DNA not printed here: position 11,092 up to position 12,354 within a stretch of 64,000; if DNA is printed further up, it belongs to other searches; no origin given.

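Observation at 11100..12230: A 1.1 kb low-GC island with a perfect consensus sigma70 promoter driving an orphan gene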

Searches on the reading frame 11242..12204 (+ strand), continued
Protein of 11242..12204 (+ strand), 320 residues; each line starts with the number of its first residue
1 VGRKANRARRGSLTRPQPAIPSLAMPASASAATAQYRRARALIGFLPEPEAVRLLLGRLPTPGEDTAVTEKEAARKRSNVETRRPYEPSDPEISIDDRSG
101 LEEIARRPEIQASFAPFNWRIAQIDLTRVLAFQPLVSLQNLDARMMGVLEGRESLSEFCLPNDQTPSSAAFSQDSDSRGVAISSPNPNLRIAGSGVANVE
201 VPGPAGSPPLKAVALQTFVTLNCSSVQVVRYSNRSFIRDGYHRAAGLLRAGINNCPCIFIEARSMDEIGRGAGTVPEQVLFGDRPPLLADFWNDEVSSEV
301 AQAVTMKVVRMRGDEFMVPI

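Call 71: fold_search(model_id=the predicted structure, library=pdb)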
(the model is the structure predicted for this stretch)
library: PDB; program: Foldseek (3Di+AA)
matches with E <= 10: 182; with E <= 0.001: 0
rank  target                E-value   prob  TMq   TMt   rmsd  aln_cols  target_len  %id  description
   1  2hwj_D                8.4e-02  0.69  0.21  0.33   9.1       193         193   12  Crystal structure of protein Atu1540 from Agrobacterium tumefaciens (released 2006-08-29)
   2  2hwj_C                9.4e-02  0.84  0.20  0.31   9.9       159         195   12  Crystal structure of protein Atu1540 from Agrobacterium tumefaciens (released 2006-08-29)
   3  2hwj_B                1.2e-01  0.85  0.19  0.31   5.5       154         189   12  Crystal structure of protein Atu1540 from Agrobacterium tumefaciens (released 2006-08-29)
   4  6ryk_B                1.3e-01  0.85  0.13  0.29   2.3        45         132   18  Crystal structure of the ParB-like protein PadC (released 2020-01-22)
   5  2hwj_A                1.5e-01  0.60  0.21  0.32   8.9       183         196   12  Crystal structure of protein Atu1540 from Agrobacterium tumefaciens (released 2006-08-29)
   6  8s9i_A                2.9e-01  0.04  0.10  0.07  22.7       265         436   10  Crystal structure of the gp32 C-terminal peptide/Dda/dT8 (released 2023-06-28)
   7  6ryk_A                3.5e-01  0.66  0.13  0.29   2.3        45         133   18  Crystal structure of the ParB-like protein PadC (released 2020-01-22)
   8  5x0e                  4.7e-01  0.63  0.19  0.25   7.8       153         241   12  Free serine kinase (E30A mutant) in complex with phosphoserine and AMP (released 2017-04-12)
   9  2hwj_E                5.0e-01  0.21  0.12  0.19   4.8        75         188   19  Crystal structure of protein Atu1540 from Agrobacterium tumefaciens (released 2006-08-29)
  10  4p1y_B                5.6e-01  0.02  0.08  0.09  23.3       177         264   11  Crystal structure of staphylococcal gamma-hemolysin prepore (released 2014-10-01)
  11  6u3y_B                7.1e-01  0.06  0.08  0.09  17.3        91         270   11  Structure-based discovery of a novel small-molecule inhibitor of methicillin-resistant S. aureus (released 2020-03-25)
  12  7bnk_A                7.5e-01  0.41  0.12  0.20   2.2        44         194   18  Crystal structure of ParB from Myxococcus xanthus bound to CDP and Monothiophosphate (released 2021-09-08)
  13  7bm8_A                7.5e-01  0.30  0.12  0.20   2.7        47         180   19  Crystal structure of the C-terminally truncated chromosome-partitioning protein ParB from Caulobacter crescentus compl (released 2021-04-28)
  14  7ng0                  7.5e-01  0.28  0.12  0.18   2.9        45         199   20  Crystal structure of N- and C-terminally truncated Geobacillus thermoleovorans nucleoid occlusion protein Noc (released 2021-02-17)
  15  4fbd_A                7.5e-01  0.15  0.08  0.11   9.8        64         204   12  2.35 Angstrom Crystal Structure of Conserved Hypothetical Protein from Toxoplasma gondii ME49. (released 2012-06-06)
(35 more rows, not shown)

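Call 76: search_protein_representatives(alignment_id=A1)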
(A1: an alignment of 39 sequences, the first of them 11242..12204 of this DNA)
Query: 39 sequences, 303 profile positions. Proteins with E-value up to 0.001 (for the whole library): 1524; up to 1e-10: 1028; up to 1e-30: 270. The best 150 are listed.
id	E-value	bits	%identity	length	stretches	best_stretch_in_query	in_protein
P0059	3.7e-124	430.4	-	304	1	4-303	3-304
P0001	1.7e-114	398.7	-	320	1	11-302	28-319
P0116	2.4e-114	398.2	-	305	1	1-303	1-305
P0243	8.0e-110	383.3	-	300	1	9-303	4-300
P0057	3.3e-108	378.0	-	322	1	4-302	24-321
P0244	4.2e-107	374.4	-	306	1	5-303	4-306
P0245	1.5e-104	366.0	-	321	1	15-303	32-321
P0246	3.4e-104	364.9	-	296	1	16-302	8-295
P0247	4.1e-102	358.0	-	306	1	6-303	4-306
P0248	5.1e-96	338.0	-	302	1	6-302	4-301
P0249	3.5e-95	335.2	-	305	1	10-303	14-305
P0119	3.3e-94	332.1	-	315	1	6-301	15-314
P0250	4.6e-91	321.7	-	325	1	14-300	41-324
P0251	2.9e-90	319.1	-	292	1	17-302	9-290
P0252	7.2e-87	307.9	-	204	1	100-303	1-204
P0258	6.8e-81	288.3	-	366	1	18-301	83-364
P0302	1.1e-55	205.6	-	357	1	10-302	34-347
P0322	8.3e-49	183.0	-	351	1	17-296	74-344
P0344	2.3e-46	175.0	-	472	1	19-302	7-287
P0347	4.4e-46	174.0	-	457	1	18-302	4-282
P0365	6.8e-44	166.8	-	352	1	18-298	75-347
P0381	9.6e-42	159.8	-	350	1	19-299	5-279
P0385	3.2e-41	158.0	-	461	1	20-302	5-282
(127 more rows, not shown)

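Call 77: search_protein_families(library=pfam, proteins=[P0344, P0347, P0385, P0258, P0302, P0322, P0365, P0381], max_evalue=0.01)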
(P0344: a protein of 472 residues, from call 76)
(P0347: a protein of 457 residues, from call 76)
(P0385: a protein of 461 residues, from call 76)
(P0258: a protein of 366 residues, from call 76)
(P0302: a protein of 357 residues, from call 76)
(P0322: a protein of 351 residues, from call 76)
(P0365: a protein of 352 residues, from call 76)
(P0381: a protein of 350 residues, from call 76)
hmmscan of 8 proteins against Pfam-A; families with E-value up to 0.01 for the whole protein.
P0344 (472 aa): 0 families

P0347 (457 aa): 0 families

P0385 (461 aa): 0 families

P0258 (366 aa): 1 family
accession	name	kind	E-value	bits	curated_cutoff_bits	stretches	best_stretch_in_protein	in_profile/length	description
PF14452.12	Multi_ubiq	-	4.8e-05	23.9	24.5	1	2-54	4-57/69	Multiubiquitin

P0302 (357 aa): 1 family
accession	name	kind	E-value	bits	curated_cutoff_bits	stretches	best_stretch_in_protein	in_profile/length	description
PF08857.17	ParBc_2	-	0.0067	17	23.6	0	249-287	40-79/158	Putative ParB-like nuclease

P0322 (351 aa): 0 families

P0365 (352 aa): 0 families

P0381 (350 aa): 0 families

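Call 85: search_protein_families(library=ncbifam, proteins=[L022:7791-8630:+, L167:3376-4245:+, L001:8001-8966:+, L001:6652-7473:+, L001:7484-8056:+, L085:1075-1620:+, L004:6865-7833:-, L086:396-1220:+], max_evalue=0.01)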
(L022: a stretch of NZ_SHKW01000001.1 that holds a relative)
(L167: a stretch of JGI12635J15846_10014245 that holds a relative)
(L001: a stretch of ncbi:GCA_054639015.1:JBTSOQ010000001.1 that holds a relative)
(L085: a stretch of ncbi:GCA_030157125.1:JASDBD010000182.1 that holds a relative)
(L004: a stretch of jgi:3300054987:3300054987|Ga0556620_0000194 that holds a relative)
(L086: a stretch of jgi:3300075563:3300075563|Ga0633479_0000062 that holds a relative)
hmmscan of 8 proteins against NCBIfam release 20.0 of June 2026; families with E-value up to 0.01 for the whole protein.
L022:7791-8630:+ (279 aa): 0 families

L167:3376-4245:+ (290 aa): 0 families

L001:8001-8966:+ (321 aa): 0 families

L001:6652-7473:+ (273 aa): 1 family
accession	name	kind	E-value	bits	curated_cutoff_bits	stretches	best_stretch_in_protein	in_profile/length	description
NF049845.1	Xre_ParS_antitoxin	subfamily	0.001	19.2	90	1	170-253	7-92/112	type II RES/Xre toxin-antitoxin system antitoxin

L001:7484-8056:+ (190 aa): 0 families

L085:1075-1620:+ (181 aa): 0 families

L004:6865-7833:- (322 aa): 1 family
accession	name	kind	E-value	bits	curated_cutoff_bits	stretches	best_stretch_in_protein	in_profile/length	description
NF041951.1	phage_RstR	subfamily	0.00054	20.2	80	1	13-119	5-107/108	RstR family transcriptional repressor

L086:396-1220:+ (274 aa): 1 family
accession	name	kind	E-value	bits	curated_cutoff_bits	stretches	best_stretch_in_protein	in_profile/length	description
NF049845.1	Xre_ParS_antitoxin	subfamily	0.0002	21.4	90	1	171-255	7-93/112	type II RES/Xre toxin-antitoxin system antitoxin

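Call 86: search_dna_similar(query=window:11242-12204:+, collection=plasmids, mode=protein, max_evalue=0.001, max_rows=15)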
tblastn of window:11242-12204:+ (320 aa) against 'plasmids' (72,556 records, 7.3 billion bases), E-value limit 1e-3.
Records with a match: 2; places in all: 2; records where one place covers at least 80% of the query: 0.
Best place of each record, by identity: <60% 2.
By first word of the organism name: Paracoccus 1; Methylobacterium 1.
By predicted mobility (MOB-suite, as given by PLSDB): non-mobilizable 2.
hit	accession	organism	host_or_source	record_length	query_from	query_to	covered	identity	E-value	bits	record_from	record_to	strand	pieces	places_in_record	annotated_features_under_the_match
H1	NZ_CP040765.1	Paracoccus liaowanqingii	Tibetan antelope,cell culture,feces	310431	99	311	67%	24.6%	2e-6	57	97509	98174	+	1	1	hypothetical protein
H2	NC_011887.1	Methylobacterium nodulans ORS 2060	-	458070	108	311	64%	23.6%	8e-4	49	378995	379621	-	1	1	hypothetical protein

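Call 87: search_dna_similar(query=window:11242-12204:+, collection=phages, mode=protein, max_evalue=0.001, max_rows=15)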
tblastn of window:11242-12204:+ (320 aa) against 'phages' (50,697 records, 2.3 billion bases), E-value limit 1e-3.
No match.

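Call 88: find_related_loci(query=A1, collection=viral_contigs, flank=6000)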
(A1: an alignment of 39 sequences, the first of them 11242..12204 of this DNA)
Query A1 (320 aa) in viral_contigs; peptide patterns used: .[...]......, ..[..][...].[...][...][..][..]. (x = any residue, [..] = any of these).
13 stretches matched a pattern, but none encodes a relative of the query by tblastn (E <= 1e-3).

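Call 89: get_annotated_region(hit=H1, flank=6000)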
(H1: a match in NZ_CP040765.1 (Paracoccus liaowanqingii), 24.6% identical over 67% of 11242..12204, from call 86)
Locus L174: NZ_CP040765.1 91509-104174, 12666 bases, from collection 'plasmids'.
description: Paracoccus liaowanqingii strain 2251 plasmid unnamed1, complete sequence
organism: Paracoccus liaowanqingii (NCBI taxid 2560053)
taxonomy: Bacteria; Pseudomonadota; Alphaproteobacteria; Rhodobacterales; Paracoccaceae; Paracoccus; Paracoccus liaowanqingii
host: -; source: Tibetan antelope,cell culture,feces; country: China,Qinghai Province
typing (MOB-suite, as given by PLSDB): non-mobilizable
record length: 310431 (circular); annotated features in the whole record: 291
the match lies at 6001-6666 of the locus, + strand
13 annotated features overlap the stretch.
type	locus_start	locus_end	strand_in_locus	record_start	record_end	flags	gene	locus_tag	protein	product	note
CDS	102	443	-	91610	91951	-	-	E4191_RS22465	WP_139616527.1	hypothetical protein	-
CDS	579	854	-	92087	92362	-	-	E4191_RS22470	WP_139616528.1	type II toxin-antitoxin system RelE/ParE family toxin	GO:0030541 - plasmid partitioning [Evidence IEA]; GO:0051290 - protein heterotetramerization [Evidence IEA]; GO:0009432 ...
CDS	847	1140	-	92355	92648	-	-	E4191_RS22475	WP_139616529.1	type II toxin-antitoxin system RelB/DinJ family antitoxin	GO:0006355 - regulation of DNA-templated transcription [Evidence IEA]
CDS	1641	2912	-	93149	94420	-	-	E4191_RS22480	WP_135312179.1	IS256 family transposase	-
CDS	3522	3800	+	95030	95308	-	-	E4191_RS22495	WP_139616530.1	metal/formaldehyde-sensitive transcriptional repressor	-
CDS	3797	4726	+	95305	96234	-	dmeF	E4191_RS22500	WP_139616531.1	CDF family Co(II)/Ni(II) efflux transporter DmeF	GO:0006812 - monoatomic cation transport [Evidence IEA]; GO:0055085 - transmembrane transport [Evidence IEA]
CDS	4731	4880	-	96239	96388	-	-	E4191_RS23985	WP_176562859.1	hypothetical protein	-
CDS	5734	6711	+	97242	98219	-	-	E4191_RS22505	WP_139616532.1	hypothetical protein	-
CDS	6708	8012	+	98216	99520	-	-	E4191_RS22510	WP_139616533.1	HlyD family efflux transporter periplasmic adaptor subunit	-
CDS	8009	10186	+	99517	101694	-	-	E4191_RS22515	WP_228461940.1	peptidase domain-containing ABC transporter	-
CDS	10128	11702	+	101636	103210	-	-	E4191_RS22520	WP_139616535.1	ATP-binding protein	-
CDS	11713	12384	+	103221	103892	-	-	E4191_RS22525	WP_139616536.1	response regulator transcription factor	GO:0000160 - phosphorelay signal transduction system [Evidence IEA]; GO:0006355 - regulation of DNA-templated ...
CDS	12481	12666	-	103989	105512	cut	-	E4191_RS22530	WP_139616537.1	ABC transporter transmembrane domain-containing protein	GO:0055085 - transmembrane transport [Evidence IEA]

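Call 90: get_annotated_region(hit=H2, flank=6000)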
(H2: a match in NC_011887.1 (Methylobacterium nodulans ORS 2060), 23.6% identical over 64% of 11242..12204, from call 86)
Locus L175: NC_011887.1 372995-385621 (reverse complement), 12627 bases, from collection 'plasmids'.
description: Methylobacterium nodulans ORS 2060 plasmid pMNOD02, complete sequence
organism: Methylobacterium nodulans ORS 2060 (NCBI taxid 460265)
taxonomy: Bacteria; Pseudomonadota; Alphaproteobacteria; Hyphomicrobiales; Methylobacteriaceae; Methylobacterium; Methylobacterium nodulans; Methylobacterium nodulans ORS 2060
host: -; source: -; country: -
typing (MOB-suite, as given by PLSDB): non-mobilizable
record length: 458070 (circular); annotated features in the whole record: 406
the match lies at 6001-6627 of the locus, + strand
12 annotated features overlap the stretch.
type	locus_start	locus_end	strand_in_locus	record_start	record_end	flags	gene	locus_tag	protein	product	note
CDS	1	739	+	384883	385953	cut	-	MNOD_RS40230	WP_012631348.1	glycosyltransferase family 4 protein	-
CDS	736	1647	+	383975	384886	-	-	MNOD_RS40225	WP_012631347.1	EamA family transporter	-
CDS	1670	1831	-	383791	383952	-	-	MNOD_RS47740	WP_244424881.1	hypothetical protein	-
CDS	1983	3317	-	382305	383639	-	-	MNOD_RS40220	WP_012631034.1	IS1182-like element ISMno38 family transposase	GO:0006313 - DNA transposition [Evidence IEA]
CDS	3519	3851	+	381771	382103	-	-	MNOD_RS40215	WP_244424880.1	transposase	-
CDS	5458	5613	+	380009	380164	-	-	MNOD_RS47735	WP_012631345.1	hypothetical protein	-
CDS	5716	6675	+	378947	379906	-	-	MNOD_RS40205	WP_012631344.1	hypothetical protein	-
CDS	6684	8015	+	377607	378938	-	-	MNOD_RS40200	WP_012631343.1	HlyD family efflux transporter periplasmic adaptor subunit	-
CDS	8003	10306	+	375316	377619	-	-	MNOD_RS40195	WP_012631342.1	peptidase domain-containing ABC transporter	-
CDS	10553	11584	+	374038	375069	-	-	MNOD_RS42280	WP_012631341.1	peptidoglycan bridge formation glycyltransferase FemA/FemB family protein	GO:0044038 - cell wall macromolecule biosynthetic process [Evidence IEA]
CDS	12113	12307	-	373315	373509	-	-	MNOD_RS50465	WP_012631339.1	hypothetical protein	-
CDS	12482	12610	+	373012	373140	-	-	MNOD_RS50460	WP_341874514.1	BA14K family protein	-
